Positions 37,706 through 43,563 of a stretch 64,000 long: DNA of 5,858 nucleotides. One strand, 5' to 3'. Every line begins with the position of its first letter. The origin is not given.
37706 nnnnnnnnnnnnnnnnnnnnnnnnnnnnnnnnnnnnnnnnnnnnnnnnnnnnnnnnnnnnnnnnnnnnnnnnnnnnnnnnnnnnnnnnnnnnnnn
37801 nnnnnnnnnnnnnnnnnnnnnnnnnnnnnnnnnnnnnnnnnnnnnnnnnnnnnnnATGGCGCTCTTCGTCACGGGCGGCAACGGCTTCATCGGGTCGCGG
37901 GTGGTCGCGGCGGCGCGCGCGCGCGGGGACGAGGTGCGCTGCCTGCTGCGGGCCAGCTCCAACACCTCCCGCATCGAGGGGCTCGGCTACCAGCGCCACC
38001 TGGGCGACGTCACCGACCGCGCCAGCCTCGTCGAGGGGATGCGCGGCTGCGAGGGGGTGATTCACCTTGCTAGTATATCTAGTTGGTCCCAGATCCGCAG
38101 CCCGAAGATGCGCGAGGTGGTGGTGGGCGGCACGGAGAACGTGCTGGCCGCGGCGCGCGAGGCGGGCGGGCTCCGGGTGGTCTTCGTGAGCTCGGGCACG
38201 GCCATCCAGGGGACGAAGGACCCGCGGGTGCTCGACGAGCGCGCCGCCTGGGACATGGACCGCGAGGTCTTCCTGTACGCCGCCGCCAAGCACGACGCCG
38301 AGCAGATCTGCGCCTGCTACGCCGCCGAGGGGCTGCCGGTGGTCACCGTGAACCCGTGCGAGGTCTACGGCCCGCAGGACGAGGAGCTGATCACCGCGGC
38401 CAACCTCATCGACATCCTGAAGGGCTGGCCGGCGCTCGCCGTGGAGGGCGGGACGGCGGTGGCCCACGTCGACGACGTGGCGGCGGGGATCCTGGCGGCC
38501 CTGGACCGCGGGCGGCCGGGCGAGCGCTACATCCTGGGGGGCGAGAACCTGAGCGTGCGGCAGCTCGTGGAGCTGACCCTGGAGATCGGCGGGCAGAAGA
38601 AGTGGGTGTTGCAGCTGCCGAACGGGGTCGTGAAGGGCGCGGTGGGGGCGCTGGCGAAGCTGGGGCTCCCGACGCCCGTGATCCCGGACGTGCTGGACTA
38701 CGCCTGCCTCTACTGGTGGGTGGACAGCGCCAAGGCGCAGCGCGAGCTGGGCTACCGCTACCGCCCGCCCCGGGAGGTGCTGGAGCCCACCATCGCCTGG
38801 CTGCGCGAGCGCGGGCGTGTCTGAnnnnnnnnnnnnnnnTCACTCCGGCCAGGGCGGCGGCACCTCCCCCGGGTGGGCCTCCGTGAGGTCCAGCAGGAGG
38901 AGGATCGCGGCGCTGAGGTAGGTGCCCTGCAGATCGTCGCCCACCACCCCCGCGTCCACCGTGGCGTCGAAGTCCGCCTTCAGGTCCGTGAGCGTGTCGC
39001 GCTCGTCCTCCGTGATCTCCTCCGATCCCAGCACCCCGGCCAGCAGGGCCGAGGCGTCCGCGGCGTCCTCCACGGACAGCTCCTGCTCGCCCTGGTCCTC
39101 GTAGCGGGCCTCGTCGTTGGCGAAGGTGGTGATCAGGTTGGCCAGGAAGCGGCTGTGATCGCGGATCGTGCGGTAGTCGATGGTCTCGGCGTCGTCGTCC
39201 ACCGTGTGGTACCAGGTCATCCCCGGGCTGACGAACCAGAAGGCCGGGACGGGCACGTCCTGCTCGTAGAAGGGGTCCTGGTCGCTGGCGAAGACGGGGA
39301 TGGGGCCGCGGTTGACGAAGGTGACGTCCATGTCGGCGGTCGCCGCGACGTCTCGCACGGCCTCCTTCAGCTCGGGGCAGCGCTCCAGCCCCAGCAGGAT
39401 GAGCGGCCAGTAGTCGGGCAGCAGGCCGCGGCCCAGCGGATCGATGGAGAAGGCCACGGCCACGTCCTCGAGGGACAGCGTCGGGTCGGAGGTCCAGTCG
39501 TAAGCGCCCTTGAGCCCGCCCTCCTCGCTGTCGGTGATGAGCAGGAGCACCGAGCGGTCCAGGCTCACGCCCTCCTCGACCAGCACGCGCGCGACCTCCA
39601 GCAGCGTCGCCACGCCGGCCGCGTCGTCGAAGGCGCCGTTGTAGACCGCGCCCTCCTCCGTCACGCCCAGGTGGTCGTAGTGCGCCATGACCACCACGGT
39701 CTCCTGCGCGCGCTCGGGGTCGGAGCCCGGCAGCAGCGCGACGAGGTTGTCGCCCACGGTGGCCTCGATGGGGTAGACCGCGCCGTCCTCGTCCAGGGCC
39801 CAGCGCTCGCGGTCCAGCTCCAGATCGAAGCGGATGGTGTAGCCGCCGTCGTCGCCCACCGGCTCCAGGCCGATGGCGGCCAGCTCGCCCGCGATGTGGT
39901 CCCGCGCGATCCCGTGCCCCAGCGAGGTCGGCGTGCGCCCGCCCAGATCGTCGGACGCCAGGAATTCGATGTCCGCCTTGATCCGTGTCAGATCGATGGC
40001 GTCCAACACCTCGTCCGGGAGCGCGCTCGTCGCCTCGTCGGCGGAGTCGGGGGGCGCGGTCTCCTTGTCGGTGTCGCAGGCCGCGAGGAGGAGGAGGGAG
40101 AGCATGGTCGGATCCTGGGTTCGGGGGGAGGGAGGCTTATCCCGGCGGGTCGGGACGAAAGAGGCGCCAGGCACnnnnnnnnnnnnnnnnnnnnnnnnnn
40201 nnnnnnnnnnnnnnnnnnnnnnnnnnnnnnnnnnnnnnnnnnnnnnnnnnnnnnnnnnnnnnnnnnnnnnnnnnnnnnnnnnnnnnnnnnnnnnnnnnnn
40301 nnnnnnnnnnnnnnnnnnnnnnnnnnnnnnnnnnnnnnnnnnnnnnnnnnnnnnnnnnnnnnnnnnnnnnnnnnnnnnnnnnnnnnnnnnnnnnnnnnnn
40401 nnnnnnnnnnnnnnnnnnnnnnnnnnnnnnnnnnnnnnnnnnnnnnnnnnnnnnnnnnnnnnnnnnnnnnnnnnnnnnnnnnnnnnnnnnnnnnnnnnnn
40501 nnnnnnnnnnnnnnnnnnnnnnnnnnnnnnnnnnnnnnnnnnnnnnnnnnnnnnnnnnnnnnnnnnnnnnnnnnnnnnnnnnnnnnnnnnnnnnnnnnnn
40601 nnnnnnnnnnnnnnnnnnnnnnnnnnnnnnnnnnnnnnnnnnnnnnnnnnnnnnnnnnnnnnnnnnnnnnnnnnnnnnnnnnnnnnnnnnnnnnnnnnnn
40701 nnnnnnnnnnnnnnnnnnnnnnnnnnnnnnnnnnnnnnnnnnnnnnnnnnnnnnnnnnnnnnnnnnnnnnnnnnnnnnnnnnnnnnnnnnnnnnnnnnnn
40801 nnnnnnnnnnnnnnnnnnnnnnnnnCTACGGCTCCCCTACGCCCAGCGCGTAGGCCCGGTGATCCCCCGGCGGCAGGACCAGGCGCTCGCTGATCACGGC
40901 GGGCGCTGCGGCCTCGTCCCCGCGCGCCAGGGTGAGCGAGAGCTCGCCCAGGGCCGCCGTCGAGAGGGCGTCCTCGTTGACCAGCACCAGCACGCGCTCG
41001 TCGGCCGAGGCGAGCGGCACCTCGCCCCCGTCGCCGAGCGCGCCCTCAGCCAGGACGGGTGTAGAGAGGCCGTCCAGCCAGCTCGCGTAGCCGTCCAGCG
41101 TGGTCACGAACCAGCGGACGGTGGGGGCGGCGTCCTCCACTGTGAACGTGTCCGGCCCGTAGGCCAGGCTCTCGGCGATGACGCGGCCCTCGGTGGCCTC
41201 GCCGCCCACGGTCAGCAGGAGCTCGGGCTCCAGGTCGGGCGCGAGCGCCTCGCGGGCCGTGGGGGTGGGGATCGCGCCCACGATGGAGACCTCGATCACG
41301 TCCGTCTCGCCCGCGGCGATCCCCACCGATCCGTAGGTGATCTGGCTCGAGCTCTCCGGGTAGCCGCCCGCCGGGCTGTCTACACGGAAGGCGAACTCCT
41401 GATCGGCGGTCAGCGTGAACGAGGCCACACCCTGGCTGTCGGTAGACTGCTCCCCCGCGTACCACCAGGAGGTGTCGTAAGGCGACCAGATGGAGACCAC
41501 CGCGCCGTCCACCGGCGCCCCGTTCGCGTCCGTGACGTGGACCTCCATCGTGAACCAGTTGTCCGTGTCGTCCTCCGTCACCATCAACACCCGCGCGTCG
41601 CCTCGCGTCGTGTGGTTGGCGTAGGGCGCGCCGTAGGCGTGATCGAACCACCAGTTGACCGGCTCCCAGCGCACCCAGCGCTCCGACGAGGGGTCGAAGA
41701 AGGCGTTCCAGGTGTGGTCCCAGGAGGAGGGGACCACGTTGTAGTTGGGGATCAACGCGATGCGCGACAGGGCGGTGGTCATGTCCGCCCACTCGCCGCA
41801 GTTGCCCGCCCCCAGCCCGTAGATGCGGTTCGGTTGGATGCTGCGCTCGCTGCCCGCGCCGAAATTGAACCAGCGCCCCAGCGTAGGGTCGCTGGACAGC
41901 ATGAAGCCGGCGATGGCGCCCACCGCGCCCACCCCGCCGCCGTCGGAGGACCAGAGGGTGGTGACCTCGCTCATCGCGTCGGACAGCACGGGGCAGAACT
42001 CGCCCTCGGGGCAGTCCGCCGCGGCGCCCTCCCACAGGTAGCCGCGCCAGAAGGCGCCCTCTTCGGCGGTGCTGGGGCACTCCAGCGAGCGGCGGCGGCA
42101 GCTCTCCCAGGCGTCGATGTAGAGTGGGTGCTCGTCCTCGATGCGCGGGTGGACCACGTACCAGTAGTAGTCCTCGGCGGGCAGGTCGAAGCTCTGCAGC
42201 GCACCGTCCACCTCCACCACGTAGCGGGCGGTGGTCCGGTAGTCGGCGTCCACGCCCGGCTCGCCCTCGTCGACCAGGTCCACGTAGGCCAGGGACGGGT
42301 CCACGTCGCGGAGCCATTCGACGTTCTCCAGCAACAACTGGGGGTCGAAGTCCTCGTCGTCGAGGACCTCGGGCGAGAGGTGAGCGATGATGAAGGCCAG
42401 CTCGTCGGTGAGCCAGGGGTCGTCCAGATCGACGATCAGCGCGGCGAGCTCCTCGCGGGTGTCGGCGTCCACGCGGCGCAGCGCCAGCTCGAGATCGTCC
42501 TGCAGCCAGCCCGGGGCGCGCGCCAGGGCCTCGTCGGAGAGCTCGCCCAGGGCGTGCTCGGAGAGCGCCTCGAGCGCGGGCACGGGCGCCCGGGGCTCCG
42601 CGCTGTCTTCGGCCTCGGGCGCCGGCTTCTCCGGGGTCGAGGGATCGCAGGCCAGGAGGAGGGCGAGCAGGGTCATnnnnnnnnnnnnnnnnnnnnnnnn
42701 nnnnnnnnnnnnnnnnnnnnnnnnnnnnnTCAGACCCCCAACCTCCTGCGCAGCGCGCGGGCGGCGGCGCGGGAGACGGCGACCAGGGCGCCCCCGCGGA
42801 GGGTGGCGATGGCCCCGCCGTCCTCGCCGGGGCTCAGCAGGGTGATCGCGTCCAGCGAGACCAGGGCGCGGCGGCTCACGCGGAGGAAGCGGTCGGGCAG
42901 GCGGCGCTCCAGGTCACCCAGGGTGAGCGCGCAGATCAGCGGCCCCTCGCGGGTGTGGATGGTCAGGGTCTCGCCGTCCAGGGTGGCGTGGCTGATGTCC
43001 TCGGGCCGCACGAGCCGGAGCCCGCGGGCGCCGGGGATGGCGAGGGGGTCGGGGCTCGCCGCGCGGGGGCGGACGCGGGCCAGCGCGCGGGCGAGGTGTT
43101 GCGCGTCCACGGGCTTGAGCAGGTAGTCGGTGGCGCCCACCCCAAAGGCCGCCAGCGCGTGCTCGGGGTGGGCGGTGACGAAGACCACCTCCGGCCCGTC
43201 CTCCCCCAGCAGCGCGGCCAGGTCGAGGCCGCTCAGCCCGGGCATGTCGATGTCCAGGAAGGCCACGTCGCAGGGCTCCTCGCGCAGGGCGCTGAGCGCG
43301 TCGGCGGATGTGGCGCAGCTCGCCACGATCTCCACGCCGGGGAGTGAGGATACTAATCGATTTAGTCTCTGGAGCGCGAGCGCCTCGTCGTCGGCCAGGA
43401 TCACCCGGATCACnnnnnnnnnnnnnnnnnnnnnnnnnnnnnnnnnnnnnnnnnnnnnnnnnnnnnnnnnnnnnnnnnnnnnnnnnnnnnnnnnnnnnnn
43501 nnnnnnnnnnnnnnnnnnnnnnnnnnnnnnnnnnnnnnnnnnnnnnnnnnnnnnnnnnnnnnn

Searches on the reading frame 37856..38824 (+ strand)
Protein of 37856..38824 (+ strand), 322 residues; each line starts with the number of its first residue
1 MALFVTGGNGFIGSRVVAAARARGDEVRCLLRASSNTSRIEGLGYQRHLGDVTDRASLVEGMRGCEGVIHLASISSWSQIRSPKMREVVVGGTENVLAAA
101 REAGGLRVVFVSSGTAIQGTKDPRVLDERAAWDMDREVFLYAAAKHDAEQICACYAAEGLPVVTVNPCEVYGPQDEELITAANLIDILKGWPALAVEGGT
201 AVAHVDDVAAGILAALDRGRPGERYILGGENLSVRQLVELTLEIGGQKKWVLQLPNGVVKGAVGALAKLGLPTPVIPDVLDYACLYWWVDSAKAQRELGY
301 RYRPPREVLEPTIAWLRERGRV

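Call 67: search_protein_families(library=pfam, proteins=[window:37856-38824:+], max_evalue=0.001)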
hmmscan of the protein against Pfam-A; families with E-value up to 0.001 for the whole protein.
window:37856-38824:+ (322 aa): 8 families
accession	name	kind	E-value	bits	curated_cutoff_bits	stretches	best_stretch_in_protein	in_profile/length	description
PF01370.27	Epimerase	-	9.7e-33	114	20.9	1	4-228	2-240/240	NAD dependent epimerase/dehydratase family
PF01073.25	3Beta_HSD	-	6.3e-19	68.5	22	1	5-183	2-194/280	3-beta hydroxysteroid dehydrogenase/isomerase family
PF16363.11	GDP_Man_Dehyd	-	8.4e-19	68.6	27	1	4-301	1-320/332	GDP-mannose 4,6 dehydratase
PF13460.12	NAD_binding_10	-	9.6e-15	55.3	27.2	1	7-170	1-146/184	NAD(P)H-binding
PF07993.18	NAD_binding_4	-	1.7e-10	40.9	20.1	1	65-185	89-223/258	Male sterility protein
PF05368.20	NmrA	-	1.3e-05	25.4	27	1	4-118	6-111/298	NmrA-like family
PF02719.21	Polysacc_synt_2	-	6.8e-05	22.6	20.2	1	4-120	2-135/293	Polysaccharide biosynthesis protein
PF04321.23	RmlD_sub_bind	-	0.00033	20.2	27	1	1-152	1-136/287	RmlD substrate binding domain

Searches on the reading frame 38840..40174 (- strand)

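Call 67: search_protein_families(library=pfam, proteins=[window:38840-40174:-], max_evalue=0.001)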
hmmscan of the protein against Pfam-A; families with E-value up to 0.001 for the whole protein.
window:38840-40174:- (444 aa): 3 families
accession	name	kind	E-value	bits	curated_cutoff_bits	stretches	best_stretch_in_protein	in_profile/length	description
PF04389.22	Peptidase_M28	-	4.3e-30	105.3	21.3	1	143-347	1-192/193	Peptidase family M28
PF01546.33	Peptidase_M20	-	1.2e-07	32.3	24.6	1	179-228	31-80/206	Peptidase family M20/M25/M40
PF05343.19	Peptidase_M42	-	3.1e-05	23.6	23.2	1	167-230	118-179/292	M42 glutamyl aminopeptidase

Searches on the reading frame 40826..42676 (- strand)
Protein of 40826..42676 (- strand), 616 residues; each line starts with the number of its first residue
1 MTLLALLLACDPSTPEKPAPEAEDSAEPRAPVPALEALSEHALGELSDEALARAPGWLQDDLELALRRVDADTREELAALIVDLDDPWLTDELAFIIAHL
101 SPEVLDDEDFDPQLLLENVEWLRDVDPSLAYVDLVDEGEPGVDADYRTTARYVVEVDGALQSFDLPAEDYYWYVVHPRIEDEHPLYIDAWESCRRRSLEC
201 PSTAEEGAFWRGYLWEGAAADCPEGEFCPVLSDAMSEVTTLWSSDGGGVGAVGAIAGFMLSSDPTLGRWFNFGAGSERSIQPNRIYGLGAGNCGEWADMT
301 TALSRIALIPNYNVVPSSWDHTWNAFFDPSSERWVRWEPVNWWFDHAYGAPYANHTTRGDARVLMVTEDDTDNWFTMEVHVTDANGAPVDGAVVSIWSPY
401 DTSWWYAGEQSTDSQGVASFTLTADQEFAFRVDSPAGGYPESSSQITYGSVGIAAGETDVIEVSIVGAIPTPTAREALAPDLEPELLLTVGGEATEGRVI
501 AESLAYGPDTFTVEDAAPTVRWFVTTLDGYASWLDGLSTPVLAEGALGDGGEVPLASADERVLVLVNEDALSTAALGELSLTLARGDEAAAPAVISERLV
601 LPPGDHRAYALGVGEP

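Call 67: search_protein_families(library=pfam, proteins=[window:40826-42676:-], max_evalue=0.001)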
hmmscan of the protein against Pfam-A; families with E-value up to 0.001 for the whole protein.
window:40826-42676:- (616 aa): 1 family
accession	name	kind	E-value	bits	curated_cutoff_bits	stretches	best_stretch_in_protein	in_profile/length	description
PF02369.22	Big_1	-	1.1e-06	29.1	34.9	1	375-434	19-78/93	Bacterial Ig-like domain (group 1)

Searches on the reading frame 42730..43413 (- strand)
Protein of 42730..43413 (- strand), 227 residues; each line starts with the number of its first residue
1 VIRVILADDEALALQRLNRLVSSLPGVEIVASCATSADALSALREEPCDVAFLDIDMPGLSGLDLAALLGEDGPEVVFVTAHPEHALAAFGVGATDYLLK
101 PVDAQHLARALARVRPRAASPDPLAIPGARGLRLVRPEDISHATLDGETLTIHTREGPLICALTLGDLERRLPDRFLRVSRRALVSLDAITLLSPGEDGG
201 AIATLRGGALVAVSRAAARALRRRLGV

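Call 67: search_protein_families(library=pfam, proteins=[window:42730-43413:-], max_evalue=0.001)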
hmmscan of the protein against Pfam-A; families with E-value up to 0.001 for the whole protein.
window:42730-43413:- (227 aa): 2 families
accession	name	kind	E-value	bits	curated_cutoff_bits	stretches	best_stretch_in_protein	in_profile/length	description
PF00072.30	Response_reg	-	2e-20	73.4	30.2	1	4-111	1-110/111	Response regulator receiver domain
PF04397.21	LytTR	-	3.4e-15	56.5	22.6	1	132-225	3-97/98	LytTr DNA-binding domain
